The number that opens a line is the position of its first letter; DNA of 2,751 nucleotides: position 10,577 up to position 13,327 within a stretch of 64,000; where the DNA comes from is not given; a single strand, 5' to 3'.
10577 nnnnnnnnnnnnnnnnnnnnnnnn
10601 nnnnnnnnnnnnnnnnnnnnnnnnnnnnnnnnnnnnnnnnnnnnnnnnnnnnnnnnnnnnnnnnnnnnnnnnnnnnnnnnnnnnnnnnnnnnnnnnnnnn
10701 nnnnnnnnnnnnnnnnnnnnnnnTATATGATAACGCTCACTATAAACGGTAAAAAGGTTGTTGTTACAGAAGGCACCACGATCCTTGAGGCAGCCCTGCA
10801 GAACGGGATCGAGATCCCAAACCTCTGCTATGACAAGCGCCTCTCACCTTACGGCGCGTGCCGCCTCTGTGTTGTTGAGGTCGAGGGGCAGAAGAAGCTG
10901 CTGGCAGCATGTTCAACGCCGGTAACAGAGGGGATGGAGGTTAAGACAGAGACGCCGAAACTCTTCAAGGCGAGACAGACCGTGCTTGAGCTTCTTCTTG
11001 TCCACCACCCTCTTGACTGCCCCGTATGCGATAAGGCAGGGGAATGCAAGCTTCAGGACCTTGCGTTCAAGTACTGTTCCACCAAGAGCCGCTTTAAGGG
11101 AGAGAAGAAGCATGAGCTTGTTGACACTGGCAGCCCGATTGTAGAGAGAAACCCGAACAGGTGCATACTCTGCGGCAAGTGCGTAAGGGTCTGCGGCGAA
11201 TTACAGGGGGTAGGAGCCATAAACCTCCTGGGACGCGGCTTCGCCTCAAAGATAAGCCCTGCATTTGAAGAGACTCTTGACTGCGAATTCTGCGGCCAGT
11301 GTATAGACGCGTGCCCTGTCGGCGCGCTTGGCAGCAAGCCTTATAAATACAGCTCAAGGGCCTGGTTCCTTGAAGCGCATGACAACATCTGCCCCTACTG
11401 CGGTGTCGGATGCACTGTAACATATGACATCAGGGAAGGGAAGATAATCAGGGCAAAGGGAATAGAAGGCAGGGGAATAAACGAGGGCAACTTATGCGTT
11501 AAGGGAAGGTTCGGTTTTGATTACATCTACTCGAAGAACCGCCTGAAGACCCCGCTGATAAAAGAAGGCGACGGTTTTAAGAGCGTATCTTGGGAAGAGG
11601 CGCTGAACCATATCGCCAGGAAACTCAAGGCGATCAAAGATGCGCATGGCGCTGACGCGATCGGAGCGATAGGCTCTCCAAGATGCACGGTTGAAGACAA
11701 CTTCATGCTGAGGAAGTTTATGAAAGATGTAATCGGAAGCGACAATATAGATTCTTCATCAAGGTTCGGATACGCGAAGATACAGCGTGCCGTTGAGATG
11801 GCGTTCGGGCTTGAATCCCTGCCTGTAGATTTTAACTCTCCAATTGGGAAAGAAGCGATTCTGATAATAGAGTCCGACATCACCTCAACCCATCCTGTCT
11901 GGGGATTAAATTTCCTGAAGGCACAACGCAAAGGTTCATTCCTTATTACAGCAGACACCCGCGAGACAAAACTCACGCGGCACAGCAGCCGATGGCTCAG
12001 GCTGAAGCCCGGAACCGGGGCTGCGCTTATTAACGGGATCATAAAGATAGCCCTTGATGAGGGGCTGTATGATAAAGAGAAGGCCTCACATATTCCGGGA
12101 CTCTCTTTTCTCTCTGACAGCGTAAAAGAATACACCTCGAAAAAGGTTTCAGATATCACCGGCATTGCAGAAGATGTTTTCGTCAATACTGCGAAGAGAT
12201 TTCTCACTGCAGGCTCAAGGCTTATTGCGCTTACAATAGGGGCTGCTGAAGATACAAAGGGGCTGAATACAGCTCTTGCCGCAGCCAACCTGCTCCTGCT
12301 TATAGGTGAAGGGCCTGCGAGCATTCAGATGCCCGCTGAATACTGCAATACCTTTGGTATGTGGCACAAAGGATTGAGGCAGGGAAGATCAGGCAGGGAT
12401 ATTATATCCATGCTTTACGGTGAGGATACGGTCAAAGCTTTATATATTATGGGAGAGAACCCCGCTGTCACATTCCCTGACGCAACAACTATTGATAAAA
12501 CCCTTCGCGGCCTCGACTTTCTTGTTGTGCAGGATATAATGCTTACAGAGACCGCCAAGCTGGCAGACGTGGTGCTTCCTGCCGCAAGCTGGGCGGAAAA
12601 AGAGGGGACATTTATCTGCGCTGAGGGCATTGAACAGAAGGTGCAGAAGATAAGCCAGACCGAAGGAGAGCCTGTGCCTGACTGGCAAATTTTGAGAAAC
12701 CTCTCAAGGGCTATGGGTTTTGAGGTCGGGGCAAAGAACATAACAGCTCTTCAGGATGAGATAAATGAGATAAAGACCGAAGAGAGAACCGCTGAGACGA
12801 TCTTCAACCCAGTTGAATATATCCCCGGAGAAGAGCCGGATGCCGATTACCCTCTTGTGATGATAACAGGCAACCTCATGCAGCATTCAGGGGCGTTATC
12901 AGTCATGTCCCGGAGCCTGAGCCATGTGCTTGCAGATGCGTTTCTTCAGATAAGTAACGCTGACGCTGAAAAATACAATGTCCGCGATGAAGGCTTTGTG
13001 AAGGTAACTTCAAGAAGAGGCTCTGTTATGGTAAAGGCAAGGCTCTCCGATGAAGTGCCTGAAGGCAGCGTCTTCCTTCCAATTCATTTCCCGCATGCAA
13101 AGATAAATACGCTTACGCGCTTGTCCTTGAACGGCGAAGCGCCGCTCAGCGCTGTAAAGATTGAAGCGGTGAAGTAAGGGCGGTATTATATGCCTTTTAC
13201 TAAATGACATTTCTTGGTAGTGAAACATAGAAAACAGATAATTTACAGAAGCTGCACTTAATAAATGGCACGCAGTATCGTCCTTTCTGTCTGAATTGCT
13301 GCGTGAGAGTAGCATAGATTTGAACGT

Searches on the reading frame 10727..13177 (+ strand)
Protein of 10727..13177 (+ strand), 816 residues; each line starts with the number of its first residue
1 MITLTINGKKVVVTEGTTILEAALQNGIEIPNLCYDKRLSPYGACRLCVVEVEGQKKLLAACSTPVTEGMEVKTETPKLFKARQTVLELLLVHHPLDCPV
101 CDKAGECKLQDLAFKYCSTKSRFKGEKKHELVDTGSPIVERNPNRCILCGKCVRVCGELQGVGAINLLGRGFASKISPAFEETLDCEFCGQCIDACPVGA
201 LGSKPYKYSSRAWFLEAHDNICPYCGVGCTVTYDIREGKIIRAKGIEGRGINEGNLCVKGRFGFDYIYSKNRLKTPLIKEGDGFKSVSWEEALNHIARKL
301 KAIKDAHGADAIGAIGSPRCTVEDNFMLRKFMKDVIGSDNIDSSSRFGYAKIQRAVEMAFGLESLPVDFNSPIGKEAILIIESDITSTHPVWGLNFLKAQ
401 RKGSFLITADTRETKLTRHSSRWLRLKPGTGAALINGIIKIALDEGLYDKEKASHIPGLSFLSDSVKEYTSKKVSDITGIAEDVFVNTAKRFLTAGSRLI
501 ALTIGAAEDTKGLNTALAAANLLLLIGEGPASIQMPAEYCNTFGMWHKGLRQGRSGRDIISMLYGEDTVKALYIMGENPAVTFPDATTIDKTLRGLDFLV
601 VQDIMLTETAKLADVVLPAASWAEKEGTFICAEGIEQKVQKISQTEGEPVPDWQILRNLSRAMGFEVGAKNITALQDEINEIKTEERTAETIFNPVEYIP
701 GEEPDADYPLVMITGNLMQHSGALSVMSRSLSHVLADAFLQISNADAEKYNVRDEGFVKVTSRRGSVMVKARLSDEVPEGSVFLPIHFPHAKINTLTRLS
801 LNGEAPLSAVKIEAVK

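Call 4: search_protein_families(library=pfam, proteins=[window:10727-13177:+], max_evalue=0.01)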
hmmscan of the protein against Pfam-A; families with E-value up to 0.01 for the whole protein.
window:10727-13177:+ (816 aa): 15 families
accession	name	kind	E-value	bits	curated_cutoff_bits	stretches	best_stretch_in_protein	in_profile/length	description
PF00384.28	Molybdopterin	-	4.2e-54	184.3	24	1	272-661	1-352/353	Molybdopterin oxidoreductase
PF13510.11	Fer2_4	-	4.4e-25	88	22.8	1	1-76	3-81/82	2Fe-2S iron-sulfur cluster binding domain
PF10588.14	NADH-G_4Fe-4S_3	-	5.1e-17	61.6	27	1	83-122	1-40/40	NADH-ubiquinone oxidoreductase-G iron-sulfur binding region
PF01568.27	Molydop_binding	-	7e-17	61.9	26.8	1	710-798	1-94/110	Molydopterin dinucleotide binding domain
PF22117.2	Fer4_Nqo3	-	2.7e-15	56.8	27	1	137-201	2-66/67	NADH-quinone oxidoreductase subunit 3, ferredoxin-like domain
PF04879.21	Molybdop_Fe4S4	-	1.2e-13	51.3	22.7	1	218-269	4-55/55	Molybdopterin oxidoreductase Fe4S4 domain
PF00111.32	Fer2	-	2.5e-08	34.2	21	1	5-66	2-76/77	2Fe-2S iron-sulfur cluster binding domain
PF12838.12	Fer4_7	-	9.5e-07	29.6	27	1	145-200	1-52/52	4Fe-4S dicluster domain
PF00037.32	Fer4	-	4.5e-06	26.7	21.1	2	185-201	7-23/24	4Fe-4S binding domain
PF14697.11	Fer4_21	-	5.2e-06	26.9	35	1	143-199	5-55/59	4Fe-4S dicluster domain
PF13237.11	Fer4_10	-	1.9e-05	24.9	25.5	1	139-197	2-53/53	4Fe-4S dicluster domain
PF12837.12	Fer4_6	-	2.5e-05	24.4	25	1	138-157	1-20/24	4Fe-4S binding domain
PF13484.11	Fer4_16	-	0.00018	22.6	30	0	186-210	2-26/66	4Fe-4S double cluster binding domain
PF13187.11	Fer4_9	-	0.00037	20.9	27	1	145-200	1-51/52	4Fe-4S dicluster domain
PF12797.12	Fer4_2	-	0.0038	17.6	24.5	1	138-156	2-20/22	4Fe-4S binding domain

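Call 5: search_protein_families(library=ncbifam, proteins=[window:10727-13177:+], max_evalue=0.001)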
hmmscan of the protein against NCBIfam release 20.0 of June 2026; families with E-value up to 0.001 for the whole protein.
window:10727-13177:+ (816 aa): 40 families (the best 25 are shown)
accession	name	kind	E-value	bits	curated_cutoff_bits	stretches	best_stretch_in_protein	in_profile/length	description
TIGR01973.1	NuoG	equivalog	6.2e-142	474.5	470.05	1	4-659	1-606/606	NADH-quinone oxidoreductase subunit NuoG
TIGR01591.1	Fdh-alpha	equivalog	8.8e-134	447.1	666.25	3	221-528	2-310/672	formate dehydrogenase subunit alpha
NF005895.0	PRK07860.1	equivalog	1.4e-116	390.4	802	1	1-795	17-787/811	NADH-quinone oxidoreductase subunit G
NF047855.1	AssmNtatRedNasC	equivalog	1.7e-91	307.6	1100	3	218-528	21-335/708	assimilatory nitrate reductase catalytic subunit NasC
NF040763.1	FeFe_hydrog_A6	exception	7.7e-70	235.8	765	1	2-204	1-208/571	NADH-dependent [FeFe] hydrogenase, group A6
NF006305.0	PRK08493.1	equivalog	3e-66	224.1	591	1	1-272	1-295/819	NADH-quinone oxidoreductase subunit G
NF005745.0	PRK07569.1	equivalog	4.3e-57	193.2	333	1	2-204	4-210/238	bidirectional hydrogenase complex protein HoxU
NF010055.0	PRK13532.1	equivalog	3.8e-51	174.3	904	3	219-392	44-225/830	nitrate reductase catalytic subunit NapA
TIGR01706.1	NAPA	equivalog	1.2e-48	166.1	930.55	3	219-391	44-223/830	periplasmic nitrate reductase subunit alpha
NF041323.1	Nitr_red_NasA_Halo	equivalog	4.6e-46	157.6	1000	3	566-667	374-474/673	assimilatory nitrate reductase NasA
NF040762.1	Hydr_FeFe_Clost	exception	2.9e-42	145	900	1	3-206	2-209/572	ferredoxin hydrogenase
NF012032.0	PRK15488.1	equivalog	2.9e-42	144.6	694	2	216-500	42-325/759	thiosulfate reductase PhsA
NF041783.2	mnquin_red_QrcB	equivalog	4.4e-33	114.4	440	1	219-668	54-508/695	menaquinone reductase molybdopterin-binding-like subunit QrcB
NF009454.0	PRK12814.1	equivalog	2.3e-32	112.2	916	1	2-99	4-101/657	putative NADPH-dependent glutamate synthase small subunit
NF041513.1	formate_DH_Act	exception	1.3e-29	102.7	1400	2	219-451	44-289/1067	formate dehydrogenase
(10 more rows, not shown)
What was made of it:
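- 10727..13177 (+): NuoG-like A subunit, 816 aa, with a molybdopterin-type domain that lacks the catalytic Cys/Sec-His pair (Gly348-Tyr349 at 11768..11773). TIGR01973 NuoG 474.5 against a cut-off of 470; Fdh-alpha 447 against 666 (call 5).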

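Call 16: search_solved_structures(query=window:10727-13177:+, max_evalue=1e-10, show_alignments=2)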
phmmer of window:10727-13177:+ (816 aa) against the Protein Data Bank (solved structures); distinct sequences matched with E-value up to 1e-10: 100 (the best 60 are shown).
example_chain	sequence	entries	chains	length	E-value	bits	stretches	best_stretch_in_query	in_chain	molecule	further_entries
9wxb_B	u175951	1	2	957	2.2e-127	429.7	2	2-528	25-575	Formate dehydrogenase alpha subunit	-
6tg9_A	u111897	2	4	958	1.8e-123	416.7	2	2-528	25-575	Formate dehydrogenase subunit alpha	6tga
7vw6_A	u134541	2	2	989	3.8e-114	385.9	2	4-528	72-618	Formate dehydrogenase | Tungsten-containing formate dehydrogenase alpha subunit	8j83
7e5z_A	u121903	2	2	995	3.9e-114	385.9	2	4-528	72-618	Formate dehydrogenase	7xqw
9t1s_L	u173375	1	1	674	2.6e-96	326.9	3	219-528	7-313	formate dehydrogenase (coenzyme F420)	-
8rqz_C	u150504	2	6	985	2.2e-95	323.9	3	218-528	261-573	Probable oxidoreductase YjgC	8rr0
9gzq_A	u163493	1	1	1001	2.4e-95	323.7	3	218-528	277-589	Probable oxidoreductase YjgC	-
7qv7_S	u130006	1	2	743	1.2e-94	321.4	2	221-528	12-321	Hydrogen dependent carbon dioxide reductase subunit FdhF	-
9bov_A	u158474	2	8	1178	4.7e-93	316.1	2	95-671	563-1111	Molybdopterin oxidoreductase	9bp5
7bkb_D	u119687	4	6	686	3e-83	283.7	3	220-528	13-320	Formate dehydrogenase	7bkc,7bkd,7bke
8oh5_C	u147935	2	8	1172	5.9e-82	279.4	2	96-336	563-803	Formate dehydrogenase-O, major subunit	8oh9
8e9g_G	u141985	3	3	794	3.7e-80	273.5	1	1-795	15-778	NADH-quinone oxidoreductase subunit G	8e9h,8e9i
7ar7_G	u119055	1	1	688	4.2e-79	270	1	4-341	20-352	NADH dehydrogenase [ubiquinone] iron-sulfur protein 1, mitochondrial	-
7a23_C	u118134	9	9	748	5.9e-79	269.5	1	4-341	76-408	75kDa | NADH dehydrogenase [ubiquinone] iron-sulfur protein 1, mitochondrial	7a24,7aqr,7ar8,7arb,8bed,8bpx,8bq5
1aa6_A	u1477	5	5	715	5.7e-77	263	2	220-528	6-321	FORMATE DEHYDROGENASE H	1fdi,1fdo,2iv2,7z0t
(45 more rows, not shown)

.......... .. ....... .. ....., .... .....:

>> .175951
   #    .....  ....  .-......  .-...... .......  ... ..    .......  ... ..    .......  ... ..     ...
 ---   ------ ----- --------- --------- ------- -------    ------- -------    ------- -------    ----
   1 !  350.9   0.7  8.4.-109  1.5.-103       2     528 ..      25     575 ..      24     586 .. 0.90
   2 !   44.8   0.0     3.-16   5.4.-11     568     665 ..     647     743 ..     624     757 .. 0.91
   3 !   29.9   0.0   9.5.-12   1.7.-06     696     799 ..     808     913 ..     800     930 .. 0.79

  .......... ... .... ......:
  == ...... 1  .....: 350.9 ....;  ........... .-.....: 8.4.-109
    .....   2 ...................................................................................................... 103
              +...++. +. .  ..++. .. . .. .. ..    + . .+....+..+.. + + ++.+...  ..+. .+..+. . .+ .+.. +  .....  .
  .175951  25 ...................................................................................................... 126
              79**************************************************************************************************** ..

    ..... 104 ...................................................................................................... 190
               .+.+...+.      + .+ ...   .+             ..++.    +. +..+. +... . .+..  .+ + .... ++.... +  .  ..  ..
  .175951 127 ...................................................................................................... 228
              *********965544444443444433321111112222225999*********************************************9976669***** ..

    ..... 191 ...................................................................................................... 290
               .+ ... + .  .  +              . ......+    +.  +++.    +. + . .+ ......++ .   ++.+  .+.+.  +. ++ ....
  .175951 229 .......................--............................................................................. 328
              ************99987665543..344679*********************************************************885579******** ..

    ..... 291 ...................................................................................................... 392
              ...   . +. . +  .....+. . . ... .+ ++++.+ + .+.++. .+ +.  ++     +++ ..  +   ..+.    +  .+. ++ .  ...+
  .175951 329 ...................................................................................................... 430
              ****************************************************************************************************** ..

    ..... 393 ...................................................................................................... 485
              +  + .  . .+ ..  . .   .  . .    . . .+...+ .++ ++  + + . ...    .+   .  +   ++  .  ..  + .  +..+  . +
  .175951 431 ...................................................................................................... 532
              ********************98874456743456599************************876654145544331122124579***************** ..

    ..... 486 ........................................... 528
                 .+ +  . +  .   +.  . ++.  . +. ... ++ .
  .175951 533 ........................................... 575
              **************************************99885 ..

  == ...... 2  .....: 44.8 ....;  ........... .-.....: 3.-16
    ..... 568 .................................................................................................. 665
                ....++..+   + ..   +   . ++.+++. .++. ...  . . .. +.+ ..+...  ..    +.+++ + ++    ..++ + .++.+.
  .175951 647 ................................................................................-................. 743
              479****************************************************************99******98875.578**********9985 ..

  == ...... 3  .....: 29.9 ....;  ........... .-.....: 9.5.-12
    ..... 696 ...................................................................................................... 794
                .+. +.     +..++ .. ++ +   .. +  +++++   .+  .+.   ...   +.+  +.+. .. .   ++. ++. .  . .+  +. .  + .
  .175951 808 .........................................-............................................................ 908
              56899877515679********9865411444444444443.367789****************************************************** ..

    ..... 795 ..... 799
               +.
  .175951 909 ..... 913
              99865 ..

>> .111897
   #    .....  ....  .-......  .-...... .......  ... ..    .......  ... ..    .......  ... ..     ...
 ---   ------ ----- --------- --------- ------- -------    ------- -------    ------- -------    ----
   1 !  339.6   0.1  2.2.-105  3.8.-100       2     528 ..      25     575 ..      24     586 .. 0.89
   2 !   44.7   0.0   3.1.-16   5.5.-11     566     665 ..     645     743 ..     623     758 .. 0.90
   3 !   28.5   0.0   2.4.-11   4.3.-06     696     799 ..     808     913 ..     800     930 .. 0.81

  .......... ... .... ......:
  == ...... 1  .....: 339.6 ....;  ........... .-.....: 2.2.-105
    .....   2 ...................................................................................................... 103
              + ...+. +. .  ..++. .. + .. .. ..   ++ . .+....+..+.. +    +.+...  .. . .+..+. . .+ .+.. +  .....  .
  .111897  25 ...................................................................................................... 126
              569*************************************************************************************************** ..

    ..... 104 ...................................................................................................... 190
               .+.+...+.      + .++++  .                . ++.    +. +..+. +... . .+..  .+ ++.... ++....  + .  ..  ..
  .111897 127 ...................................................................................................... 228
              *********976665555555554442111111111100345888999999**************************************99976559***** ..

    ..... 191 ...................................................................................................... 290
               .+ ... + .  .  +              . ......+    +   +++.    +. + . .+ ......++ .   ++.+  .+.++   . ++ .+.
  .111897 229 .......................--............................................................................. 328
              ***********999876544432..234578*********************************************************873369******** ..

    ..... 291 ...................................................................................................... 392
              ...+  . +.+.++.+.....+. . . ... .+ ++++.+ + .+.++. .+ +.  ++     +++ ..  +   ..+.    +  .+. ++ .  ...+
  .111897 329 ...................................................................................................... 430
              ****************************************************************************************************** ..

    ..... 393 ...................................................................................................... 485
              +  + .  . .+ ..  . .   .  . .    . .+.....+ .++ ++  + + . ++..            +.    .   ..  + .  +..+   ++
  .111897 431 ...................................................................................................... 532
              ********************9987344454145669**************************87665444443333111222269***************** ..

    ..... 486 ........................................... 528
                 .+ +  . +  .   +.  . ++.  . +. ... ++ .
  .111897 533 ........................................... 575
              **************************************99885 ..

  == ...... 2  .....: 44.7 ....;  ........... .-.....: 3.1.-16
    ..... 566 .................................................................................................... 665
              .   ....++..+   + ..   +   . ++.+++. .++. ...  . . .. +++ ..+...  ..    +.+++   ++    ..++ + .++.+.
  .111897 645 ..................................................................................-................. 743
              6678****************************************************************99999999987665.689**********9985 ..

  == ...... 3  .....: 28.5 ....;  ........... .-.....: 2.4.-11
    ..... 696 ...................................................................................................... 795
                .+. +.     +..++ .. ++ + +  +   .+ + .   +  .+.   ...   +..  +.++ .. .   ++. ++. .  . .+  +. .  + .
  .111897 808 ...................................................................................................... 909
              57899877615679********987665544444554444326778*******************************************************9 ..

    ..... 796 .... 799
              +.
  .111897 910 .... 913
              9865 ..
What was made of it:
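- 10727..13177 (+): The alignment to FdsA 6TG9_A puts 'RFGYA' opposite 'RVCHS' (call 16).
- On Formate dehydrogenase alpha subunit (metal-dependent, FdsA/FdhF type): The window has 'RFGYA' where 6TG9_A has 'RVCHS' (call 16).
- Closest known: FdsG/FdsB/FdsA NAD-dependent formate dehydrogenase. Same: The best solved matches of the 816-aa subunit are FdsA-type alpha subunits, 9WXB_B (E 2e-127) and 6TG9_A (E 2e-123) (call 16).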
